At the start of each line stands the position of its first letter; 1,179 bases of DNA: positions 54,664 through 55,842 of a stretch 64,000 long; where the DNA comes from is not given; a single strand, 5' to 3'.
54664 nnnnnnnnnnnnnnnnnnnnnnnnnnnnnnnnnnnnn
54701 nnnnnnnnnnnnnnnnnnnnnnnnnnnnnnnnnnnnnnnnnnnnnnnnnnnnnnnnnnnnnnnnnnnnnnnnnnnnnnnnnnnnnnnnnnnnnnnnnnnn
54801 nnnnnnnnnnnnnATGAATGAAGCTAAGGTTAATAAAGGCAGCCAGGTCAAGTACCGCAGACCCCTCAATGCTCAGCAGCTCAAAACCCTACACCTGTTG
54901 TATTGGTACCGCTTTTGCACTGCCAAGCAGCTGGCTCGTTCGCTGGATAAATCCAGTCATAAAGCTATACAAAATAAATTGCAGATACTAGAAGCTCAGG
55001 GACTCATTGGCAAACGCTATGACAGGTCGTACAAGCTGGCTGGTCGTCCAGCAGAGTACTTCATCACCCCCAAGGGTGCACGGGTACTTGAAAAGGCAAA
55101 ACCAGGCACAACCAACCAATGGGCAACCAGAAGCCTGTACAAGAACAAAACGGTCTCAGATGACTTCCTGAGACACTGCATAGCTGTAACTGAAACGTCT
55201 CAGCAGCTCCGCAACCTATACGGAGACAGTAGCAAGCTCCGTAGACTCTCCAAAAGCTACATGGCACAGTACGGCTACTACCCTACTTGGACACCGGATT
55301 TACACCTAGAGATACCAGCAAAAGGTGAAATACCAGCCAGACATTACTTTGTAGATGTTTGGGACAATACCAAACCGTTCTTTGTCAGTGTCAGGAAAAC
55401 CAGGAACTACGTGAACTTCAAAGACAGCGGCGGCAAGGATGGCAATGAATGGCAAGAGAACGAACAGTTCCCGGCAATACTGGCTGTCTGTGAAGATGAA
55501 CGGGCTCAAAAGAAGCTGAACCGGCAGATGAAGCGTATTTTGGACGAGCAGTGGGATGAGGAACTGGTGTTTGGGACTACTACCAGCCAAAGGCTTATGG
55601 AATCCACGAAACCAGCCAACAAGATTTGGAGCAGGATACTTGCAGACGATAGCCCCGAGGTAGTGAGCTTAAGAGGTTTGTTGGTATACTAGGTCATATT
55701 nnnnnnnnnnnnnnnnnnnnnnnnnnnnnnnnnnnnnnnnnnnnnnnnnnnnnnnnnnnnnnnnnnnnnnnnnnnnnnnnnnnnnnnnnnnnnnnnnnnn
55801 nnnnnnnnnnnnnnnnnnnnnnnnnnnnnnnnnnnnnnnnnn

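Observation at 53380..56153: Probable foreign island: IS1595 transposase, skewed non-coding region, replication-relaxation-like protein and small PD-(D/E)xK nuclease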

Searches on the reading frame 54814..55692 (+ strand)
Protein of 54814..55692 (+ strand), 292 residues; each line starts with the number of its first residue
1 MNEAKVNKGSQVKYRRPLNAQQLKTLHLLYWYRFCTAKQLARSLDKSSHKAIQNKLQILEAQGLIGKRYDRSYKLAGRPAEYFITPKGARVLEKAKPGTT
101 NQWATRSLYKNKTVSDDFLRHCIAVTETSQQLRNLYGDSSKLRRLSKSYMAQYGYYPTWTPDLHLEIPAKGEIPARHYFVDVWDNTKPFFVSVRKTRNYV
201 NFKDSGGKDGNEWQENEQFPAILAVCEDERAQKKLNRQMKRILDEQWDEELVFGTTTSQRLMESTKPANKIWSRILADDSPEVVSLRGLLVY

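Call 3: search_protein_families(library=pfam, proteins=[window:54814-55692:+], max_evalue=0.1)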
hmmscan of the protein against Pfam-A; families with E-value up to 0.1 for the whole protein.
window:54814-55692:+ (292 aa): 2 families
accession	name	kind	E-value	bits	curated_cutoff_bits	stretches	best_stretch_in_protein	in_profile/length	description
PF13814.12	Replic_Relax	-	7.5e-15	55.9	25.3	1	26-206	1-179/191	Replication-relaxation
PF01638.23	HxlR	-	0.0093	16.2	20.8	1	38-94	22-75/91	HxlR-like helix-turn-helix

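Call 4: search_protein_families(library=ncbifam, proteins=[window:54814-55692:+], max_evalue=0.1)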
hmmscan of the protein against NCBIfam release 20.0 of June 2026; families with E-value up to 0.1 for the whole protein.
window:54814-55692:+ (292 aa): 5 families
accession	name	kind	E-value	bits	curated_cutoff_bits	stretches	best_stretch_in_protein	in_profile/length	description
NF040939.2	trans_reg_lrs14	equivalog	0.0017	18.3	90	1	9-94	10-94/103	Lrs14 family HTH-type transcriptional regulator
NF053602.1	Phr_regulator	exception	0.0041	16.7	320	1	38-91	29-79/191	heat shock transcription regulator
TIGR01884.1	cas_HTH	subfamily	0.025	14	60.2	1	15-69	137-190/202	CRISPR-associated CARF protein Csa3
TIGR02702.1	SufR_cyano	equivalog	0.045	13.4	178.8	1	26-106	7-86/208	iron-sulfur cluster biosynthesis transcriptional regulator SufR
NF047367.1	redox_TF_RrpA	exception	0.05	13.9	185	0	22-89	20-84/101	MarR family transcription factor RrpA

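Call 8: search_protein_families(library=padloc, proteins=[window:54814-55692:+], max_evalue=0.1)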
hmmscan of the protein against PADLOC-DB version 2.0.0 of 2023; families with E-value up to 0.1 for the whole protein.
window:54814-55692:+ (292 aa): 5 families
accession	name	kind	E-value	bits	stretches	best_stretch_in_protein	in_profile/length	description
PDLC01879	CARF3--CARF_TM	-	7e-05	20.6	1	18-93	154-218/222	-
PDLC01438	Csa3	-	0.00021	19.5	1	20-112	148-222/305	"CAS-I,CAS-II,CAS-III,CAS-IV,CAS-V,CAS-VI; associated_signaling"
PDLC01850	CARF3--CARF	-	0.00042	18.2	1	18-68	143-192/209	-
PDLC01434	CasR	-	0.00083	17.3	1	17-69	125-175/191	"CAS-I,CAS-II,CAS-III,CAS-IV,CAS-V,CAS-VI; associated_signaling"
PDLC01268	CasR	-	0.0024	15.8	1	18-74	122-175/179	"CAS-I,CAS-II,CAS-III,CAS-IV,CAS-V,CAS-VI; associated_signaling"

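Call 10: find_homologous_proteins(query=window:54814-55689:+)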
Query window:54814-55689:+ (292 aa): 324 proteins with E <= 0.001 among 1451 candidates; the best 120 are listed.
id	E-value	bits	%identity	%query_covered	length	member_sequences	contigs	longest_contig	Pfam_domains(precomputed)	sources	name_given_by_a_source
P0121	2.6e-191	653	98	100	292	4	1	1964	PF13814.13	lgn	-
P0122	2.9e-169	580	85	100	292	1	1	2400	PF13814.13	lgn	-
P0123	5.2e-168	576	84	100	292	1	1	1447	PF13814.13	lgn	-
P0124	1.5e-164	565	84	100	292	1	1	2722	PF13814.13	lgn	-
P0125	7.4e-163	559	83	100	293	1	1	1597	PF13814.13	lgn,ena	-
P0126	3.1e-162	557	84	96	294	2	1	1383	PF13814.13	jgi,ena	-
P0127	1.8e-159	548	80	99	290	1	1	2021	PF13814.13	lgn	-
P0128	2.5e-158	544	82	96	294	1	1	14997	PF13814.13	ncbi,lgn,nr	ncbi:replication-relaxation family protein [Candidatus Saccharibacteria bacterium]|nr:replication-re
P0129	4.6e-158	543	80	100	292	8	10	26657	PF13814.13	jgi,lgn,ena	jgi:DNA-binding HxlR family transcriptional regulator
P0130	1.7e-157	542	79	100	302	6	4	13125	PF13814.13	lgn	-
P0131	3.5e-156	537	81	97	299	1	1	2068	PF13814.13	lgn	-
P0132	1.9e-154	532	79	100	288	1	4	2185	PF13814.13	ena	-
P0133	6.8e-153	526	77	100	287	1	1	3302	PF13814.13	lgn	-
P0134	2.9e-152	524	78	97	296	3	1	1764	PF13814.13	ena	-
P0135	1.3e-150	519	78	99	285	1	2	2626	PF13814.13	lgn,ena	-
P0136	2.1e-150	518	77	98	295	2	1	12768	PF13814.13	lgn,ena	-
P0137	9.8e-150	516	76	99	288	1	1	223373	PF13814.13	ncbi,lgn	-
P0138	3.0e-149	515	76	100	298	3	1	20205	PF13814.13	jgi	jgi:DNA-binding PadR family transcriptional regulator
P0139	8.1e-149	513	77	100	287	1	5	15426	PF13814.13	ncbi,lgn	-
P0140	1.5e-148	512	76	99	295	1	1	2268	PF13814.13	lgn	-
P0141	7.7e-148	510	76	99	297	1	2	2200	PF13814.13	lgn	-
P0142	1.8e-145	502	76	100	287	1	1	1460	PF13814.13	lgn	-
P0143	1.2e-144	499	76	99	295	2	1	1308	PF13814.13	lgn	-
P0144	2.3e-144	499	73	100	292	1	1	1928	PF13814.13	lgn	-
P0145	9.0e-144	497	75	98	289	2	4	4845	PF13814.13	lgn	-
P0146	1.1e-143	496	74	99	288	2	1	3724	PF13814.13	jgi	-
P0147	1.2e-142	493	74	97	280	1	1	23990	PF13814.13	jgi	jgi:DNA-binding HxlR family transcriptional regulator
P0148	1.3e-142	493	74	99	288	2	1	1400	PF13814.13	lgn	-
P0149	1.2e-141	490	73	99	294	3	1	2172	PF13814.13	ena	-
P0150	2.2e-141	489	74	97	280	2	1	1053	PF13814.13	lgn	-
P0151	5.0e-141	488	76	95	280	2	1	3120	PF13814.13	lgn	-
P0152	4.4e-139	481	72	99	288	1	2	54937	PF13814.13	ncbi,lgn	-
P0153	1.0e-138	480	76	93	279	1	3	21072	PF13814.13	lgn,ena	-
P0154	1.0e-137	477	73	96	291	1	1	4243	PF13814.13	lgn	-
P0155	1.1e-137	477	74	97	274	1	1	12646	PF13814.13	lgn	-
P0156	1.8e-137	476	73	96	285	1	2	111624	PF13814.13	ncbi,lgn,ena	-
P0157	4.4e-137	475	71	100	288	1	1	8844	PF13814.13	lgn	-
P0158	7.2e-137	474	77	91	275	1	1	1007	PF13814.13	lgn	-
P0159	9.5e-137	474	74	97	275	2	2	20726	PF13814.13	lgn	-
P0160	1.7e-135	469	71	97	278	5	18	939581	PF13814.13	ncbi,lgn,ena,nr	ncbi:MAG: replication-relaxation family protein [Candidatus Nomurabacteria bacterium]|nr:MAG: replic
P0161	2.2e-135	469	74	96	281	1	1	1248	PF13814.13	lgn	-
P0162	3.2e-135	469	74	95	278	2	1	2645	PF13814.13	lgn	-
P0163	9.3e-135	467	73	96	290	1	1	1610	PF13814.13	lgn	-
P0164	1.0e-134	467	75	92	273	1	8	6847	PF13814.13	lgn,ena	-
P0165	1.5e-134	466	70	99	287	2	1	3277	PF13814.13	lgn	-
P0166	1.8e-134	466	72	97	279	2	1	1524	PF13814.13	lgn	-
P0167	2.0e-134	466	72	97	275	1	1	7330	PF13814.13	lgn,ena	-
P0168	6.8e-134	464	71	99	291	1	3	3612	PF13814.13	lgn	-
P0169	9.9e-134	464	72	96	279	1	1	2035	PF13814.13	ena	-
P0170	2.1e-133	463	72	96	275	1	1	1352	PF13814.13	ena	-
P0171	4.0e-133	462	75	90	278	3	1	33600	PF13814.13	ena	-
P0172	9.4e-133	460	72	96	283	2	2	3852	PF13814.13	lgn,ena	-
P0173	2.3e-132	459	70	96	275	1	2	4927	PF13814.13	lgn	-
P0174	2.3e-132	459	71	99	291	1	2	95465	PF13814.13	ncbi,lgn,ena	-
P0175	8.3e-132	457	70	99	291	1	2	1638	PF13814.13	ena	-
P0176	1.9e-131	456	71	97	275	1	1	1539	PF13814.13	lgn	-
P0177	2.2e-131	456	70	98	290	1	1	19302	PF13814.13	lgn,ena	-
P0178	2.4e-131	456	70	99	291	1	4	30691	PF13814.13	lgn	-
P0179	2.4e-131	456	73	96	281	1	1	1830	PF13814.13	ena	-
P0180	3.3e-131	455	70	99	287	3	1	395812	PF13814.13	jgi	jgi:DNA-binding PadR family transcriptional regulator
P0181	5.0e-131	455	70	99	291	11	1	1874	PF13814.13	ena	-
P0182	6.1e-131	454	67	99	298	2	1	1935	PF13814.13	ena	-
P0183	1.0e-130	454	69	99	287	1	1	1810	PF13814.13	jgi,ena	-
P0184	1.9e-130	453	72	96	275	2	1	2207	PF13814.13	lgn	-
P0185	2.6e-130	452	70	99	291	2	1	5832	PF13814.13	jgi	-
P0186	2.8e-130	452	74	90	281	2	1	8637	PF13814.13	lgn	-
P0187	3.7e-130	452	72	96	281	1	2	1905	PF13814.13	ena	-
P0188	5.3e-130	451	69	99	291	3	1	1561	PF13814.13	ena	-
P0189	8.1e-130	451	70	97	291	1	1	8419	PF13814.13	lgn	-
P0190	9.2e-130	451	70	96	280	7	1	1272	PF13814.13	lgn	-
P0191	1.0e-129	450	68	100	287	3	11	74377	PF13814.13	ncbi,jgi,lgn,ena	jgi:DNA-binding PadR family transcriptional regulator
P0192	1.1e-129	450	69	99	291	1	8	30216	PF13814.13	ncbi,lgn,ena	-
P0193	1.2e-129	450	69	99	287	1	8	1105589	PF13814.13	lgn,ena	-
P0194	3.0e-129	449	69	97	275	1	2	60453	PF13814.13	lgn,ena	-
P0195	9.3e-129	447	70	96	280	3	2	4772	PF13814.13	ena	-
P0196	1.8e-128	446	68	99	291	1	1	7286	PF13814.13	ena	-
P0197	1.9e-127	443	65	99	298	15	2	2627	PF13814.13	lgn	-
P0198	2.6e-127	443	69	97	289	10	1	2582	PF13814.13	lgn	-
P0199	2.6e-127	443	73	91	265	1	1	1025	PF13814.13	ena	-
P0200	5.1e-127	442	74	90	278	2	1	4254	PF13814.13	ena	-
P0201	8.7e-127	441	71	97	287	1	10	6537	PF13814.13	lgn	-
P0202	2.8e-126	439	69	99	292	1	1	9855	PF13814.13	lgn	-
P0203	3.2e-126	439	67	97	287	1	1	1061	PF13814.13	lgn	-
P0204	2.4e-125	436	69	96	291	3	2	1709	PF13814.13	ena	-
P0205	2.4e-125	436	69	96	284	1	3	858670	PF13814.13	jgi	jgi:DNA-binding HxlR family transcriptional regulator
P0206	2.9e-125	436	67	100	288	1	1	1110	PF13814.13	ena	-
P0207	4.6e-125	435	68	99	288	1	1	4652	PF13814.13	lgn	-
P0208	5.0e-125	435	72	90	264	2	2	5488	PF13814.13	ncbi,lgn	-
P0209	6.5e-125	435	69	96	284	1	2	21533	PF13814.13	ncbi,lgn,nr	ncbi:replication-relaxation family protein [Candidatus Nomurabacteria bacterium]|nr:replication-rela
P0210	6.8e-125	435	74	87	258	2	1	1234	PF13814.13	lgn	-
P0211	1.0e-124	434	68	96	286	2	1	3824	PF13814.13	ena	-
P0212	1.1e-124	434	72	91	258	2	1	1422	PF13814.13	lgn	-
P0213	2.2e-124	433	67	100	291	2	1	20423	PF13814.13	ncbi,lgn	-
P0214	3.1e-124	432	68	97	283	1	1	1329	PF13814.13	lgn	-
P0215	4.9e-124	432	69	96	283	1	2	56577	PF13814.13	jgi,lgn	jgi:DNA-binding PadR family transcriptional regulator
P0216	2.2e-123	430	67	96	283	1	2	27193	PF13814.13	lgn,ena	-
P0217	2.6e-123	429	66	99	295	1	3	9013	PF13814.13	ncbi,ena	-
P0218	3.0e-123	429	68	98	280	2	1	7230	PF13814.13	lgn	-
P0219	5.2e-123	428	69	96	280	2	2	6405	PF13814.13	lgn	-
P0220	7.0e-123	428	67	96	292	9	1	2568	PF13814.13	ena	-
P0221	9.0e-123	428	63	100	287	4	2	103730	PF13814.13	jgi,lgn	jgi:DNA-binding PadR family transcriptional regulator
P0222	1.0e-122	427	67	99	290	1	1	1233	PF13814.13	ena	-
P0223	1.2e-122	427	67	96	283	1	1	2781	PF13814.13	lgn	-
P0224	1.3e-122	427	67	97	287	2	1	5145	PF13814.13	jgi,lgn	jgi:DNA-binding MarR family transcriptional regulator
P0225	1.7e-122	427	67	96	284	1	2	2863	PF13814.13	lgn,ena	-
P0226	1.9e-122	427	68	96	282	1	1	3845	PF13814.13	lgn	-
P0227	2.7e-122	426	67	97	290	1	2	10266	PF13814.13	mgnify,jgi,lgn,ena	mgnify:CR=1 FL=1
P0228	2.8e-122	426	67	99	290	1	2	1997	PF13814.13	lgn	-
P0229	6.6e-122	425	66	99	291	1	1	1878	PF13814.13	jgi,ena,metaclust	metaclust:\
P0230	7.7e-122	425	67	96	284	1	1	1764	PF13814.13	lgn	-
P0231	7.7e-122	425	67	96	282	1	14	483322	PF13814.13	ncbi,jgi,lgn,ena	jgi:DNA-binding PadR family transcriptional regulator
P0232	7.9e-122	425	66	97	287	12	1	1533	PF13814.13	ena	-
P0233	8.2e-122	425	66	97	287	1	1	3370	PF13814.13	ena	-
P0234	1.2e-121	424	67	99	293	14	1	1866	PF13814.13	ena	-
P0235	1.6e-121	424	67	97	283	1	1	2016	PF13814.13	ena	-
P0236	1.7e-121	423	65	99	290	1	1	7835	PF13814.13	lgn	-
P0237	1.9e-121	423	66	99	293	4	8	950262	PF13814.13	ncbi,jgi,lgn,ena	jgi:DNA-binding HxlR family transcriptional regulator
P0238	2.4e-121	423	67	97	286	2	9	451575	PF13814.13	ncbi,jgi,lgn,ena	jgi:DNA-binding PadR family transcriptional regulator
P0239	3.2e-121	423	66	97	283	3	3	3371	PF13814.13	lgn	-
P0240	3.7e-121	422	65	99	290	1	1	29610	PF13814.13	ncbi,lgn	ncbi:MAG: replication-relaxation family protein [Candidatus Saccharimonadales bacterium]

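Call 22: search_solved_structures(query=window:54814-55689:+, max_evalue=1, show_alignments=1)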
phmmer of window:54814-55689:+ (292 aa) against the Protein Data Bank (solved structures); distinct sequences matched with E-value up to 1: 1.
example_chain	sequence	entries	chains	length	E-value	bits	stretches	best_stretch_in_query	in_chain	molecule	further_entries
2p4w_A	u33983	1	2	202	0.044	16.8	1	35-91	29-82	Transcriptional regulatory protein arsR family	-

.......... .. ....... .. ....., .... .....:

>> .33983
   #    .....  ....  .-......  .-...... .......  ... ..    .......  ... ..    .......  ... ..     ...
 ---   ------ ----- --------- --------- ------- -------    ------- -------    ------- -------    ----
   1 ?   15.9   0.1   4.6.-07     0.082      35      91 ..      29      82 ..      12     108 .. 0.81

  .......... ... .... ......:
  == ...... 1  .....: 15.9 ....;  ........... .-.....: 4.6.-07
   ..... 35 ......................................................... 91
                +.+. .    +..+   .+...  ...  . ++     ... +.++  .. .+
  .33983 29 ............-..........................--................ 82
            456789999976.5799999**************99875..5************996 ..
